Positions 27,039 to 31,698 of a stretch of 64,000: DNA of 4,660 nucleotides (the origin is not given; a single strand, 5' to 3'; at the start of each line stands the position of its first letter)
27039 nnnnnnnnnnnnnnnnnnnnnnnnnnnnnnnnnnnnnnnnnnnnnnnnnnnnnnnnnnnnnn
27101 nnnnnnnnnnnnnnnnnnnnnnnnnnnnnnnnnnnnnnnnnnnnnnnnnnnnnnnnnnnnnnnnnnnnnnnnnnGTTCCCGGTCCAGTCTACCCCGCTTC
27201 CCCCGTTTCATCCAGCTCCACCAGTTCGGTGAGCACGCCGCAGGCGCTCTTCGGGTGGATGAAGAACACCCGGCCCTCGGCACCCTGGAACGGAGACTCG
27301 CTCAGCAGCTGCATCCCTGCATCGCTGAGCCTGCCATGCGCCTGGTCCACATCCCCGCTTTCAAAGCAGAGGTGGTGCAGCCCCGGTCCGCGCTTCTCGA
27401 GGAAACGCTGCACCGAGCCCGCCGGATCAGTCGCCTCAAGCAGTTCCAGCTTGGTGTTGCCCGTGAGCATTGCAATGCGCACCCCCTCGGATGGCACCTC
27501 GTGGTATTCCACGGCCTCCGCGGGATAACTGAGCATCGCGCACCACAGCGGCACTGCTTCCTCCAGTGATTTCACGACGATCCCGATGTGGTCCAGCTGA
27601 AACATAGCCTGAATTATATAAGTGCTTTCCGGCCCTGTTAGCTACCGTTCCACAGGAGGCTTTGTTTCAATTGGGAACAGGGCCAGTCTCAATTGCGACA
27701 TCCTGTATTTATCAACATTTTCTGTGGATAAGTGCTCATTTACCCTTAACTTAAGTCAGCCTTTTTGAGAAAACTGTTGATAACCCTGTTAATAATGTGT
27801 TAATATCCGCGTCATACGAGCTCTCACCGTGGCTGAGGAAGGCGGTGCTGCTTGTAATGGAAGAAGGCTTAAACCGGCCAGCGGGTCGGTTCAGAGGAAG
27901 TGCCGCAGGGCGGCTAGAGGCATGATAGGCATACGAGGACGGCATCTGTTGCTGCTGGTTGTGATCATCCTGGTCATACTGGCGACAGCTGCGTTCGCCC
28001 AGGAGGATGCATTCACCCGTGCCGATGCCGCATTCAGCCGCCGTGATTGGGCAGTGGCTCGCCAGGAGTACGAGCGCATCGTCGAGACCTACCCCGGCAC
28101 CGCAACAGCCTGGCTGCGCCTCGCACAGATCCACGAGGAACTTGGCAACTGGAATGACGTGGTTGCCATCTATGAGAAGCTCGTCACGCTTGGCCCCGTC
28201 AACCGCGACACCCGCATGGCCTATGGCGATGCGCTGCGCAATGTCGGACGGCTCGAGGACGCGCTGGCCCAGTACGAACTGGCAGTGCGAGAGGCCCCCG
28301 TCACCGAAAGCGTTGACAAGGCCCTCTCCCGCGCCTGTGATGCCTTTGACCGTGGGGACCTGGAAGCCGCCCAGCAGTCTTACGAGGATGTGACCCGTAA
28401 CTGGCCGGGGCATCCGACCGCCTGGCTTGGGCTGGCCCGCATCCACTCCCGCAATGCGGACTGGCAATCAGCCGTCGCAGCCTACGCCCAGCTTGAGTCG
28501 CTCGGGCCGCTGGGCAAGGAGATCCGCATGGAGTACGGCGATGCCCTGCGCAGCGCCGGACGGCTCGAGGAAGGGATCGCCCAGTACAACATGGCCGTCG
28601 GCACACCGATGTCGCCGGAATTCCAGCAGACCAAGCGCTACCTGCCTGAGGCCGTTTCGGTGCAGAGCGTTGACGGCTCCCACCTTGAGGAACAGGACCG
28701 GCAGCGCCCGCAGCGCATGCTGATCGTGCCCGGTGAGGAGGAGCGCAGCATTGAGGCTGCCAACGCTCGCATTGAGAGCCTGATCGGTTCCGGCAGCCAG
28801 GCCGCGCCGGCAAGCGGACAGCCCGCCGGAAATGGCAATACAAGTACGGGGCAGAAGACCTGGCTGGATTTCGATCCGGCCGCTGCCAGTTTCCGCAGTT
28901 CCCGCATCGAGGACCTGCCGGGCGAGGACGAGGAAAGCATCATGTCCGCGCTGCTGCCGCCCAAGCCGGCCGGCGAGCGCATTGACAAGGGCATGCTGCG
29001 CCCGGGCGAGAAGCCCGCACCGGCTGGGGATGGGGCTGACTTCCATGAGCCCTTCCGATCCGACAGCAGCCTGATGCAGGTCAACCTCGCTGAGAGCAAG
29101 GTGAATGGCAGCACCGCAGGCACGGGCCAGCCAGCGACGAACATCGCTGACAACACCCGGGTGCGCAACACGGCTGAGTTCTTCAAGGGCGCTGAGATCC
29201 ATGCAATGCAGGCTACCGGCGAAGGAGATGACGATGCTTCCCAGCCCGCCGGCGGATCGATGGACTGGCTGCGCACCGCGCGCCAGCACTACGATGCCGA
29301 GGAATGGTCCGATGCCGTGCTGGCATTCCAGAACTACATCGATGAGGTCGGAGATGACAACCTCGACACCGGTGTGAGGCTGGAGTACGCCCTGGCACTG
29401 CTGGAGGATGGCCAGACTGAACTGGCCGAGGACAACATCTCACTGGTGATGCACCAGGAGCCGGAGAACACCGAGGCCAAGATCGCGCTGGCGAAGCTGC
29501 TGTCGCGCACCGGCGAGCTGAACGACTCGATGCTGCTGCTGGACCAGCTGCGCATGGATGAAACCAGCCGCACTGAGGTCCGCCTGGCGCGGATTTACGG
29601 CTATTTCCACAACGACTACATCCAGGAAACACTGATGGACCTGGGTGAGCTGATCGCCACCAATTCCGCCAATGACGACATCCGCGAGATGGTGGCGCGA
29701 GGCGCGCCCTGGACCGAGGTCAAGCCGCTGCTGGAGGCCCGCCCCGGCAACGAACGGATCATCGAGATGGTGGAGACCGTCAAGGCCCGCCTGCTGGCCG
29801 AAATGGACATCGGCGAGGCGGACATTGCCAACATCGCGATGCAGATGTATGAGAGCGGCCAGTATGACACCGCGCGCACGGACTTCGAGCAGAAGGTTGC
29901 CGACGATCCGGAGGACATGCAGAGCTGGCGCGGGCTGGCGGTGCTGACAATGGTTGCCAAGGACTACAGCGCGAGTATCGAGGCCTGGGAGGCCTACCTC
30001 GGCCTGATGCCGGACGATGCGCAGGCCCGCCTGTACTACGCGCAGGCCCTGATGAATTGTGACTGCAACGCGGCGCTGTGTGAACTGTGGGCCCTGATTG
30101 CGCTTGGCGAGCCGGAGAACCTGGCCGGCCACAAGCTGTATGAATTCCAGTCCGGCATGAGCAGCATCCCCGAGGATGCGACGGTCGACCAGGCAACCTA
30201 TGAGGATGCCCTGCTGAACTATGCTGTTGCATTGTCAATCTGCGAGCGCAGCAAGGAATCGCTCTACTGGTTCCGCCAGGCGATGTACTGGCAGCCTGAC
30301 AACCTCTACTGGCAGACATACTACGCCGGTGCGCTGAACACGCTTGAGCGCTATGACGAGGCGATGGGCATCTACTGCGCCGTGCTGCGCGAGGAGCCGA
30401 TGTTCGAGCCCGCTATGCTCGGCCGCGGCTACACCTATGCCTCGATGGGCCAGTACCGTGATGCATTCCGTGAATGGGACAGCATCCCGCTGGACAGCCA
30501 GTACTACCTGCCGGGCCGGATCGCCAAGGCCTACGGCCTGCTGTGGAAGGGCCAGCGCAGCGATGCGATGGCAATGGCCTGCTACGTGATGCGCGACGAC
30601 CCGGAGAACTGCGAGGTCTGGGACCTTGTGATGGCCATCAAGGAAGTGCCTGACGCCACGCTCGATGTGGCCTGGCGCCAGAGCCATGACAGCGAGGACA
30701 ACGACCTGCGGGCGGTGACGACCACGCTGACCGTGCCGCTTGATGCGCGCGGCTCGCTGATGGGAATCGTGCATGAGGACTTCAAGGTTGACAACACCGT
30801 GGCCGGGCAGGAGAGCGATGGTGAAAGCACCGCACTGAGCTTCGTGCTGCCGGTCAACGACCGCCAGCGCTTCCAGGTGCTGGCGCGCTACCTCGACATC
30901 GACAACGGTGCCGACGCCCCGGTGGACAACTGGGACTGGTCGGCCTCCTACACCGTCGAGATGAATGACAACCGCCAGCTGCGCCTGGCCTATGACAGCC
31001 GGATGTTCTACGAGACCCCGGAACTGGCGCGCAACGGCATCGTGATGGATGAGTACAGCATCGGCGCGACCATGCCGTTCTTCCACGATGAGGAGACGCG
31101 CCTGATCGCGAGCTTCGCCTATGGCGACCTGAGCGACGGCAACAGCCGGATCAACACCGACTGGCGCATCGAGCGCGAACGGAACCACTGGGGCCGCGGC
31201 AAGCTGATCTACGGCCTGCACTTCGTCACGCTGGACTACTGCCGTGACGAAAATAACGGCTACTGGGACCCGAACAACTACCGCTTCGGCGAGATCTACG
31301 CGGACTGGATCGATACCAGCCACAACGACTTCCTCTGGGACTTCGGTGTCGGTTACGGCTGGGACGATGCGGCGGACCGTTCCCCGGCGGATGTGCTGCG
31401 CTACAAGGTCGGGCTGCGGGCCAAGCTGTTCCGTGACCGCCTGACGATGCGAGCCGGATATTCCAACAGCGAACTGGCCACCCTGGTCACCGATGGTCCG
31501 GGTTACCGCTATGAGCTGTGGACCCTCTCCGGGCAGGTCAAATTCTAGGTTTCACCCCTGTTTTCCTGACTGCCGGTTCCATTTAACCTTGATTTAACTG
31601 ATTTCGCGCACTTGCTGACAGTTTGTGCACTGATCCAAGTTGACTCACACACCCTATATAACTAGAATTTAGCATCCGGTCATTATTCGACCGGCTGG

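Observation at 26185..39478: Polysaccharide export and modification-like locus without a synthase: TPR-porin (BcsC/PgaA-like), PKD lipoproteins, MBOAT + SGNH pair and a GHL-type hydrolase, divergent from an ECF sigma/anti-sigma pair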

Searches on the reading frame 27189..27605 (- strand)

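Call 4: search_protein_families(library=pfam, proteins=[window:27189-27605:-], max_evalue=0.01)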
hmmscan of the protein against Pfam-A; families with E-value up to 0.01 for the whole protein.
window:27189-27605:- (138 aa): 4 families
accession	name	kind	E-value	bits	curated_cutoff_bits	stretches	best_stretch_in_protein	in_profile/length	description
PF13669.12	Glyoxalase_4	-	6.2e-20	72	27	1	5-112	1-105/109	Glyoxalase/Bleomycin resistance protein/Dioxygenase superfamily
PF00903.31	Glyoxalase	-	2.2e-11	44.6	20.6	1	3-127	1-120/121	Glyoxalase/Bleomycin resistance protein/Dioxygenase superfamily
PF13468.12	Glyoxalase_3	-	1e-07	32.7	25.1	1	4-105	1-105/176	Glyoxalase-like domain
PF18029.7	Glyoxalase_6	-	0.0046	18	23.6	1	12-104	7-87/106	Glyoxalase-like domain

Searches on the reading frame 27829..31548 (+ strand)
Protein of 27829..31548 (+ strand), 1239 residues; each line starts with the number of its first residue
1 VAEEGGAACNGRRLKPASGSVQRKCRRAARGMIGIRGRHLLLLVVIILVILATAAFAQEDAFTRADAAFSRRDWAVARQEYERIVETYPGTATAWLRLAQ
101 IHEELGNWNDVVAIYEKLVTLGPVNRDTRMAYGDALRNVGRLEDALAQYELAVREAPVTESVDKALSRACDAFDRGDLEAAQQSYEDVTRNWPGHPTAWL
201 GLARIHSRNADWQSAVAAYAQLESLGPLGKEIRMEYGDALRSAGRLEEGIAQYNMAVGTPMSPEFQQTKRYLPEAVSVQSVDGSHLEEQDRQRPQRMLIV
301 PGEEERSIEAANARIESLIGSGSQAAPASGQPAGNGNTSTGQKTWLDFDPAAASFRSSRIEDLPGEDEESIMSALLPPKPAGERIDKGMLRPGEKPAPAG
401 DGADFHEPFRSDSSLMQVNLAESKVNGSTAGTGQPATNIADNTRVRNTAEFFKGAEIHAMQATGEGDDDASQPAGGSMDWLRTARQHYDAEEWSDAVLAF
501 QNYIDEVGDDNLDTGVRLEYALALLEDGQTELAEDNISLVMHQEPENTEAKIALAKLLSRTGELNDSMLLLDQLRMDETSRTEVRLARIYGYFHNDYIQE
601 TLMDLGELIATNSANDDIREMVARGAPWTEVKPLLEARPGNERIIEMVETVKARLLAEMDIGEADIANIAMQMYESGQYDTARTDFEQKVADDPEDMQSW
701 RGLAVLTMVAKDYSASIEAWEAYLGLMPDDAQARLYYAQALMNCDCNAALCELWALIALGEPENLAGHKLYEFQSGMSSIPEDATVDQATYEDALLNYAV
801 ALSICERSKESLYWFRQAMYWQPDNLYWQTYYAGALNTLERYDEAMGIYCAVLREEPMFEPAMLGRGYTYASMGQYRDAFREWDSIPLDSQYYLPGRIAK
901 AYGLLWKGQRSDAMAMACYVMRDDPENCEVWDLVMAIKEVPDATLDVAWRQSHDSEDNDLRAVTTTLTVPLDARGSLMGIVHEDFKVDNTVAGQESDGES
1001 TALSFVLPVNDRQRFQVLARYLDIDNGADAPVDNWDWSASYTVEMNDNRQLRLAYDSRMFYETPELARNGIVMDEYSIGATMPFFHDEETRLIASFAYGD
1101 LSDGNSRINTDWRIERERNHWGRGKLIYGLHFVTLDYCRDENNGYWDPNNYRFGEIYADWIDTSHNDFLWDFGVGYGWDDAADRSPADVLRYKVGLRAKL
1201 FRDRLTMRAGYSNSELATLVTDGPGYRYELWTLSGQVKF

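Call 4: search_protein_families(library=pfam, proteins=[window:27829-31548:+], max_evalue=0.01)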
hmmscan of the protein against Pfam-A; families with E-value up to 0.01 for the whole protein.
window:27829-31548:+ (1239 aa): 23 families
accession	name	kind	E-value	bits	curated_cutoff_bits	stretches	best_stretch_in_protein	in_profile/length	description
PF13432.12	TPR_16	-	4.6e-32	110.5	32.7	4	63-123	2-62/65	Tetratricopeptide repeat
PF14559.12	TPR_19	-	3.8e-29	101.3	25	4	524-585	1-62/68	Tetratricopeptide repeat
PF13428.12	TPR_14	-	1.6e-23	81.2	23.5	2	63-101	6-44/44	Tetratricopeptide repeat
PF23914.1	TPR_CcmH_CycH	-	5.5e-18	65.7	42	2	688-743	41-96/158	Cytochrome c-type biogenesis protein H TPR domain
PF07719.23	TPR_2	-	1e-14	53.8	27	0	92-123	1-32/34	Tetratricopeptide repeat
PF13174.12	TPR_6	-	9.7e-10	38.9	26.3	0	64-90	6-32/33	Tetratricopeptide repeat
PF09976.15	TPR_21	-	8.6e-08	32.6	25.5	0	54-157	72-177/193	Tetratricopeptide repeat-like domain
PF13371.12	TPR_9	-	1.1e-07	32.1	35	0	68-109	5-46/73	Tetratricopeptide repeat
PF25064.1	ARM_TT21_5th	-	1.5e-07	32.2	27.8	0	65-156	8-102/117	TT21 fifth ARM repeats domain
PF13176.12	TPR_7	-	1.5e-07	31.4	27.9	0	94-120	1-27/36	Tetratricopeptide repeat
PF13181.12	TPR_8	-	2.5e-07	30.8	25.7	0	92-121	1-30/34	Tetratricopeptide repeat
PF13414.12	TPR_11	-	3.2e-07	30.4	26.8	0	237-256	1-20/42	TPR repeat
PF00515.34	TPR_1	-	3.8e-07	30.1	27.8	0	92-117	1-26/34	Tetratricopeptide repeat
PF13431.12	TPR_17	-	9e-07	29.1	24.4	0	81-109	2-30/34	Tetratricopeptide repeat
PF24575.1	TPR_Slam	-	3.7e-06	27.7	35.2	0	696-743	46-93/104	Surface lipoprotein assembly modifier, N-terminal TPR repeats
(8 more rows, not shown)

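Call 6: search_protein_families(library=ncbifam, proteins=[window:27829-31548:+], max_evalue=0.01)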
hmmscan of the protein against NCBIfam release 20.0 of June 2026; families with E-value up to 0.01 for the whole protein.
window:27829-31548:+ (1239 aa): 20 families
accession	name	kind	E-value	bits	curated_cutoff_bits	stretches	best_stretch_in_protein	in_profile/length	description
TIGR02917.1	PEP_TPR_lipo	equivalog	1.8e-24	85.7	312.2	2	64-219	505-658/899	XrtA/PEP-CTERM system TPR-repeat protein PrsT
TIGR02521.1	type_IV_pilW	equivalog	6.6e-20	71.7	154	1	71-227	44-200/234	type IV pilus biogenesis/stability protein PilW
NF033920.0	C39_PA2778_fam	equivalog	2.2e-16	60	150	2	156-254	150-248/255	PA2778 family cysteine peptidase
NF040959.1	MamA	equivalog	8.8e-16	58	200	1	668-744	76-152/204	magnetosome protein MamA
TIGR02552.1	LcrH_SycD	equivalog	4.2e-15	55.7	104.8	1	665-747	20-102/136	SycD/LcrH family type III secretion system chaperone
TIGR02795.1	tol_pal_ybgF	equivalog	2.7e-12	47.4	90.1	0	60-121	41-105/119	tol-pal system protein YbgF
NF053607.1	CHU_0125_OmpA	equivalog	3.3e-12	45.7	620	1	46-160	7-121/639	CHU_0125 family OmpA-like outer membrane integrity protein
TIGR03939.1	PGA_TPR_OMP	equivalog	4.6e-10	38.4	366.65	1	106-272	67-229/800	poly-beta-1,6 N-acetyl-D-glucosamine export porin PgaA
NF040561.1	PrimPol_Msp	equivalog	4.3e-09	35.5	200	1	58-140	25-99/515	CRISPR-associated primase-polymerase type A1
TIGR03302.1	OM_YfiO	subfamily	4.2e-08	33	81.4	0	157-225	28-99/239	outer membrane protein assembly factor BamD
NF033762.1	social_mot_Tgl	equivalog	5.7e-08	32.4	225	0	810-914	49-156/252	social motility TPR repeat lipoprotein Tgl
NF033758.1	gliding_GltE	equivalog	8.1e-08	31.6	225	1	651-885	75-315/411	adventurous gliding motility TPR repeat lipoprotein GltE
NF047371.1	FlcA_CTERM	equivalog_domain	1.2e-06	27.3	300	1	70-136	167-235/646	periplasmic flagellar collar protein FlcA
NF008757.0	PRK11788.1-5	equivalog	6.4e-06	25.6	363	0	529-722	50-239/388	lipopolysaccharide assembly protein LapB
NF052415.1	T3SS_chap_SctY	equivalog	0.00024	21.6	70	0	675-745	18-91/106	type III secretion apparatus assembly chaperone SctY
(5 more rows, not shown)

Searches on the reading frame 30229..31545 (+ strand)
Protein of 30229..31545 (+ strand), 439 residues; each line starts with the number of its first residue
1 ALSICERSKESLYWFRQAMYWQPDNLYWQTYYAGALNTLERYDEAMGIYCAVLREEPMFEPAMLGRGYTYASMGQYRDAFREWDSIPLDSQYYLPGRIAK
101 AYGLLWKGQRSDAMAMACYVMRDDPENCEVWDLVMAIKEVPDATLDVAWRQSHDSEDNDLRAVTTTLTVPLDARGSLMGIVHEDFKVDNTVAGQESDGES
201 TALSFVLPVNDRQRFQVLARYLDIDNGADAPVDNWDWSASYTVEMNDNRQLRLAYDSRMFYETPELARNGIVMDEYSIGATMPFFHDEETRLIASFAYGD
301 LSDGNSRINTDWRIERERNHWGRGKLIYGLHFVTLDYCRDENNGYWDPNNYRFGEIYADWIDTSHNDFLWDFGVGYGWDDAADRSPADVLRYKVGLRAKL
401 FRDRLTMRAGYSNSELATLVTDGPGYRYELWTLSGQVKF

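Call 7: search_solved_structures(query=window:30229-31545:+, max_evalue=10)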
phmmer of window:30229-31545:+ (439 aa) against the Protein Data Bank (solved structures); distinct sequences matched with E-value up to 10: 9.
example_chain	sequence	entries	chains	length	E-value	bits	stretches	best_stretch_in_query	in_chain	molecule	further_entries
7y4i_A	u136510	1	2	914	0.061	15.1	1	43-120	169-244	Probable UDP-N-acetylglucosamine--peptide N-acetylglucosaminyltransferase SPINDLY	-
8dtf_A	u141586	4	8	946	0.067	15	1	43-120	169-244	Probable UDP-N-acetylglucosamine--peptide N-acetylglucosaminyltransferase SPINDLY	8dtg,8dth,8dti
2if4_A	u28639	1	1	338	0.093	14.5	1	33-82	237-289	ATFKBP42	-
2pl2_A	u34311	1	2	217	0.12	14.2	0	36-107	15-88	Hypothetical conserved protein TTC0263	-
9sfw_B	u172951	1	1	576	0.14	13.9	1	10-81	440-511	Peroxisomal targeting signal receptor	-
6eou_A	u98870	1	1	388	0.78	11.5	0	15-91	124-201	UDP-N-acetylglucosamine--peptide N-acetylglucosaminyltransferase 110 kDa subunit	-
1w3b_A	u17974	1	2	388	0.8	11.4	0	16-91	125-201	UDP-N-ACETYLGLUCOSAMINE--PEPTIDE N-ACETYLGLUCOSAMINYLTRANSFERASE 110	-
5jjt_A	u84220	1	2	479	1.3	10.7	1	21-86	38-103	Serine/threonine-protein phosphatase 5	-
7obe_A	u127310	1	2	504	1.5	10.6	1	21-86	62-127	Isoform 2 of Serine/threonine-protein phosphatase 5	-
